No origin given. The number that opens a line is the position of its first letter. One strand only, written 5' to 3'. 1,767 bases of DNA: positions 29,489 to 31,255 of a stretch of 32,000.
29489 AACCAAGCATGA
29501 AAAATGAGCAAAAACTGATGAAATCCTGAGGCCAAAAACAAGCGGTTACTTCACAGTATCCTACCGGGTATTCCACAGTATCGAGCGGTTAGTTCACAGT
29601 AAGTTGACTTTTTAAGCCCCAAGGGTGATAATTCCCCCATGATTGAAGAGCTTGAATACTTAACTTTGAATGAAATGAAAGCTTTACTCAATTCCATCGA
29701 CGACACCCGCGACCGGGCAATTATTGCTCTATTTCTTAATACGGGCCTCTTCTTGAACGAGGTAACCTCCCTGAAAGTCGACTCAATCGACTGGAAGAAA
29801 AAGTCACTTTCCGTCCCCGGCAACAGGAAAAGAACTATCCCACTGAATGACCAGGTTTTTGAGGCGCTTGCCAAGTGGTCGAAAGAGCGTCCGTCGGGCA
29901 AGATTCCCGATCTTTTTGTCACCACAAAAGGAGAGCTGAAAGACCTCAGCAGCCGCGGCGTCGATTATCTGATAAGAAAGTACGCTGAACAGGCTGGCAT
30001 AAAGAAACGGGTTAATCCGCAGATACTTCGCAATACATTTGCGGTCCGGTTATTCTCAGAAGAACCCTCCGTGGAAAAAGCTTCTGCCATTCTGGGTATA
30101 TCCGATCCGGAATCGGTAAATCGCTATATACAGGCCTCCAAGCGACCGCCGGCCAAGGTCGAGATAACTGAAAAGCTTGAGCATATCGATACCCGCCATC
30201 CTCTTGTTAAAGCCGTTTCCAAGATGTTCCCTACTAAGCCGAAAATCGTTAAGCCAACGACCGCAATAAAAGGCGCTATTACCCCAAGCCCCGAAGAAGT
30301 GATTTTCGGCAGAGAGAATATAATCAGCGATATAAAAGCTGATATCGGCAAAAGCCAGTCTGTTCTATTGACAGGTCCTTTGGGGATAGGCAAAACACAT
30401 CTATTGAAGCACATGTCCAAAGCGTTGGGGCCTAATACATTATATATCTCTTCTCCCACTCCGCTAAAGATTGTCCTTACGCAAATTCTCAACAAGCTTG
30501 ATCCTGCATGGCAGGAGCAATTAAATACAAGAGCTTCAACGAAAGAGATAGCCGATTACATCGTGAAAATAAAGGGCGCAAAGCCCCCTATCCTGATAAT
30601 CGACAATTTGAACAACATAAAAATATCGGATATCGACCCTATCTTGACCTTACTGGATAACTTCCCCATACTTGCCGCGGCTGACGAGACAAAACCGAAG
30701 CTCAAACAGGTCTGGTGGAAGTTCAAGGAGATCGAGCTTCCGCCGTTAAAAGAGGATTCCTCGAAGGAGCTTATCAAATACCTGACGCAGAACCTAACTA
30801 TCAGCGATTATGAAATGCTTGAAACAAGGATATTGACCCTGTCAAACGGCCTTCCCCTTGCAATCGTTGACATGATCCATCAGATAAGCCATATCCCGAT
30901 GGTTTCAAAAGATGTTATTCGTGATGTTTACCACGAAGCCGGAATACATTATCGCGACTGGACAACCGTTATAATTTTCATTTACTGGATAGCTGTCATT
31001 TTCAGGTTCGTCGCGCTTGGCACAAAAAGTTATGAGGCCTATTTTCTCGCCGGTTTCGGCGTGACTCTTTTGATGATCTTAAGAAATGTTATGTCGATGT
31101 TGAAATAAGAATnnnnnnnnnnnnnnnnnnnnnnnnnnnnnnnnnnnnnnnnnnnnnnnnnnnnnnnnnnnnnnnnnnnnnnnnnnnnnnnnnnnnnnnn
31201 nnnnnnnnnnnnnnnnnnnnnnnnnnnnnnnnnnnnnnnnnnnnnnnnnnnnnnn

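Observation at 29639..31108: Catalytically degenerate tyrosine-recombinase domain fused to a STAND NTPase and a membrane anchor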

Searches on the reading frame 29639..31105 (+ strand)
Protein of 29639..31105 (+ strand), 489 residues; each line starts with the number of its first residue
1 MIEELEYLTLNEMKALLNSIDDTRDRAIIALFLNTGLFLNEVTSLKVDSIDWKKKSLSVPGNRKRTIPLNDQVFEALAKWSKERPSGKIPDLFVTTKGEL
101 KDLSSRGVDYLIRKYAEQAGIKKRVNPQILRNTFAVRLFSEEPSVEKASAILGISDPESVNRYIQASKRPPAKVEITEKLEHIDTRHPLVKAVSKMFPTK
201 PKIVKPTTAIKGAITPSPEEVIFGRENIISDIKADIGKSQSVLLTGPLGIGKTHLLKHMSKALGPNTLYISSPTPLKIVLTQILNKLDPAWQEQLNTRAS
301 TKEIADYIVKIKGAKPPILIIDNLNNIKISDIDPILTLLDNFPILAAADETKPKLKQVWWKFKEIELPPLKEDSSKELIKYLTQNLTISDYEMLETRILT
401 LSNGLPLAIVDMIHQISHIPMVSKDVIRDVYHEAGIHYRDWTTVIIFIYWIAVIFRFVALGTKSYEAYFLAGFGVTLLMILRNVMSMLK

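Call 6: search_protein_families(library=pfam, proteins=[window:29639-31105:+], max_evalue=1)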
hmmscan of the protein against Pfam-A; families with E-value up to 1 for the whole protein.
window:29639-31105:+ (489 aa): 26 families (the best 25 are shown)
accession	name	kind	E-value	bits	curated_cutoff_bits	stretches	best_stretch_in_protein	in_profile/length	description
PF00589.27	Phage_integrase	-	1.7e-23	83.7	27.1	1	7-168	2-170/172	Phage integrase family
PF13401.12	AAA_22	-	1.6e-08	35.4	27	1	240-339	6-104/130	AAA domain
PF13191.12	AAA_16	-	8.7e-07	30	32.6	1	223-340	3-157/167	AAA ATPase domain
PF02367.23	TsaE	-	3e-06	27.6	26.6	1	230-274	12-55/128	Threonylcarbamoyl adenosine biosynthesis protein TsaE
PF00004.35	AAA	-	5.3e-06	27.4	21.2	1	242-331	1-73/131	ATPase family associated with various cellular activities (AAA)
PF07728.20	AAA_5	-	8.8e-06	26.2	22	1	242-345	2-96/139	AAA domain (dynein-related subfamily)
PF01637.24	ATPase_2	-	0.0013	19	33.2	1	225-331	4-126/225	ATPase domain predominantly from Archaea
PF25201.1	nSTAND6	-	0.0031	18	27.7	1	222-262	1-41/148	Novel STAND NTPase 6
PF13173.12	AAA_14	-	0.0061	17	27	1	240-326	3-73/129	AAA domain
PF13479.12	AAA_24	-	0.0079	16.5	27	1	239-271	2-29/195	AAA domain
PF05729.18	NACHT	-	0.01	16.1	26.7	1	242-271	3-32/167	NACHT domain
PF03215.21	Rad17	-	0.013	15.9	23.8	1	239-277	45-83/186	Rad17 P-loop domain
PF00005.33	ABC_tran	-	0.025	15.6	25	1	230-266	2-38/137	ABC transporter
PF24389.1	ORC-CDC6-like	-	0.027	13.6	27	1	236-260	29-53/571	ORC-CDC6-like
PF10236.15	DAP3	-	0.041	13.5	23.1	0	237-279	21-64/311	Mitochondrial ribosomal death-associated protein 3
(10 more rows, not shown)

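Call 7: search_protein_families(library=ncbifam, proteins=[window:29639-31105:+], max_evalue=1)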
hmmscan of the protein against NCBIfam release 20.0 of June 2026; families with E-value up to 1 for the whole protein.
window:29639-31105:+ (489 aa): 50 families (the best 25 are shown)
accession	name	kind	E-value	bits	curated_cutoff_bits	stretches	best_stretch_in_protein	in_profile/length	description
NF040815.2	recomb_XerA_Arch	equivalog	5.4e-32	111.4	220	1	4-167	93-255/263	site-specific tyrosine recombinase/integron integrase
TIGR02224.1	recomb_XerC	equivalog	1e-20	74.4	335.15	1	12-167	111-278/295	tyrosine recombinase XerC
TIGR02225.1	recomb_XerD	equivalog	2.4e-19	69.8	329.6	1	7-163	103-271/290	site-specific tyrosine recombinase XerD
NF003462.0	PRK05084.1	equivalog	2.8e-17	62.5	267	1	19-168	191-346/360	tyrosine recombinase XerS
NF001399.0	PRK00283.1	subfamily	8.3e-16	58.1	279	1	8-156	114-273/300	tyrosine recombinase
NF002331.0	PRK01287.1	subfamily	1.9e-12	46.8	371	1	12-168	146-314/365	site-specific tyrosine recombinase XerC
TIGR02249.1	integrase_gron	subfamily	1.2e-08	34.7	265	2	8-81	102-177/315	integron integrase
NF002685.0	PRK02436.1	equivalog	6.3e-05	22.9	178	1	9-164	98-244/245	site-specific tyrosine recombinase XerD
NF000355.4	ribo_prot_ABC_F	equivalog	6.3e-05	22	380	1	208-288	308-389/499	ribosomal protection-like ABC-F family protein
NF007370.0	PRK09870.1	subfamily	0.00018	21.2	221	1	6-134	11-147/200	tyrosine-type DNA invertase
NF041815.1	Avs4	equivalog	0.00019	18.8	1500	1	209-274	175-241/1579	AVAST type 4 anti-phage nuclease Avs4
NF007371.0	PRK09871.1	subfamily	0.00027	20.5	222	1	7-137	6-145/198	tyrosine-type DNA invertase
NF003226.0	PRK04195.1-1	equivalog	0.00027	20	588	1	238-418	39-209/405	replication factor C large subunit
TIGR00150.1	T6A_YjeE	equivalog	0.00066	19.5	60.1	1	237-274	20-56/135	tRNA (adenosine(37)-N6)-threonylcarbamoyltransferase complex ATPase subunit type 1 TsaE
NF008105.0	PRK10851.1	equivalog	0.0011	17.8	502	1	222-258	11-47/362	sulfate/thiosulfate ABC transporter ATP-binding protein CysA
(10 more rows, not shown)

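Call 8: search_protein_families(library=padloc, proteins=[window:29639-31105:+], max_evalue=1)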
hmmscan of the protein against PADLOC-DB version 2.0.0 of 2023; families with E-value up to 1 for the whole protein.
window:29639-31105:+ (489 aa): 10 families
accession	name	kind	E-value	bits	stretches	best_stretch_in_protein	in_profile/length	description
PDLC04140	mad8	-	0.00015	19.4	1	225-266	13-54/314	mads_8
PDLC04789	PDC-S01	-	0.00021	18.4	1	228-272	6-50/375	-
PDLC02169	Avs4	-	0.0011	14.2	1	209-274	179-244/1570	-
PDLC00268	PtuA1|PtuA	-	0.0014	16.1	1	231-385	18-173/411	AAA ATPase domain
PDLC02196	IetA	-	0.0026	15.3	1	233-264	116-147/374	-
PDLC02164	Avs2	-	0.0027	13.5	1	226-260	331-365/1504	-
PDLC05031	PDC-S49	-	0.0072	13.2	1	241-271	26-59/624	-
PDLC00290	PtuA1|PtuA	-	0.012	13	1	240-297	24-83/414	AAA ATPase domain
PDLC04239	PDC-M01A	-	0.021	11.3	1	231-262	193-224/552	-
PDLC02195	IetA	-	0.023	12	1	232-264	130-162/395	-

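Call 9: search_solved_structures(query=window:29639-31105:+, max_evalue=0.01, show_alignments=4)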
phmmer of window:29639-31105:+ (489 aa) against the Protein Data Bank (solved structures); distinct sequences matched with E-value up to 0.01: 6.
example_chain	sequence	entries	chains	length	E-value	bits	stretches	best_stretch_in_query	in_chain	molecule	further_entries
4a8e_A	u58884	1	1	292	7.1e-13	51.4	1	8-169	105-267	PROBABLE TYROSINE RECOMBINASE XERC-LIKE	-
5hxy_A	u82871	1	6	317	1.3e-10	43.9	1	7-156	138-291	Tyrosine recombinase XerA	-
5dcf_A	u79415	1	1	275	1.9e-06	30.2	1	17-165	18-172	Tyrosine recombinase XerD,DNA translocase FtsK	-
1a0p_A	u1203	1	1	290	2.3e-06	30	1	17-165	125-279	SITE-SPECIFIC RECOMBINASE XERD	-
9i5v_14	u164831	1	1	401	0.00088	21.4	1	19-158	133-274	Ribosome-associated translation inhibitor RaiA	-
2a3v_A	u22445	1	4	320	0.0027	19.8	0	110-165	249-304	site-specific recombinase IntI4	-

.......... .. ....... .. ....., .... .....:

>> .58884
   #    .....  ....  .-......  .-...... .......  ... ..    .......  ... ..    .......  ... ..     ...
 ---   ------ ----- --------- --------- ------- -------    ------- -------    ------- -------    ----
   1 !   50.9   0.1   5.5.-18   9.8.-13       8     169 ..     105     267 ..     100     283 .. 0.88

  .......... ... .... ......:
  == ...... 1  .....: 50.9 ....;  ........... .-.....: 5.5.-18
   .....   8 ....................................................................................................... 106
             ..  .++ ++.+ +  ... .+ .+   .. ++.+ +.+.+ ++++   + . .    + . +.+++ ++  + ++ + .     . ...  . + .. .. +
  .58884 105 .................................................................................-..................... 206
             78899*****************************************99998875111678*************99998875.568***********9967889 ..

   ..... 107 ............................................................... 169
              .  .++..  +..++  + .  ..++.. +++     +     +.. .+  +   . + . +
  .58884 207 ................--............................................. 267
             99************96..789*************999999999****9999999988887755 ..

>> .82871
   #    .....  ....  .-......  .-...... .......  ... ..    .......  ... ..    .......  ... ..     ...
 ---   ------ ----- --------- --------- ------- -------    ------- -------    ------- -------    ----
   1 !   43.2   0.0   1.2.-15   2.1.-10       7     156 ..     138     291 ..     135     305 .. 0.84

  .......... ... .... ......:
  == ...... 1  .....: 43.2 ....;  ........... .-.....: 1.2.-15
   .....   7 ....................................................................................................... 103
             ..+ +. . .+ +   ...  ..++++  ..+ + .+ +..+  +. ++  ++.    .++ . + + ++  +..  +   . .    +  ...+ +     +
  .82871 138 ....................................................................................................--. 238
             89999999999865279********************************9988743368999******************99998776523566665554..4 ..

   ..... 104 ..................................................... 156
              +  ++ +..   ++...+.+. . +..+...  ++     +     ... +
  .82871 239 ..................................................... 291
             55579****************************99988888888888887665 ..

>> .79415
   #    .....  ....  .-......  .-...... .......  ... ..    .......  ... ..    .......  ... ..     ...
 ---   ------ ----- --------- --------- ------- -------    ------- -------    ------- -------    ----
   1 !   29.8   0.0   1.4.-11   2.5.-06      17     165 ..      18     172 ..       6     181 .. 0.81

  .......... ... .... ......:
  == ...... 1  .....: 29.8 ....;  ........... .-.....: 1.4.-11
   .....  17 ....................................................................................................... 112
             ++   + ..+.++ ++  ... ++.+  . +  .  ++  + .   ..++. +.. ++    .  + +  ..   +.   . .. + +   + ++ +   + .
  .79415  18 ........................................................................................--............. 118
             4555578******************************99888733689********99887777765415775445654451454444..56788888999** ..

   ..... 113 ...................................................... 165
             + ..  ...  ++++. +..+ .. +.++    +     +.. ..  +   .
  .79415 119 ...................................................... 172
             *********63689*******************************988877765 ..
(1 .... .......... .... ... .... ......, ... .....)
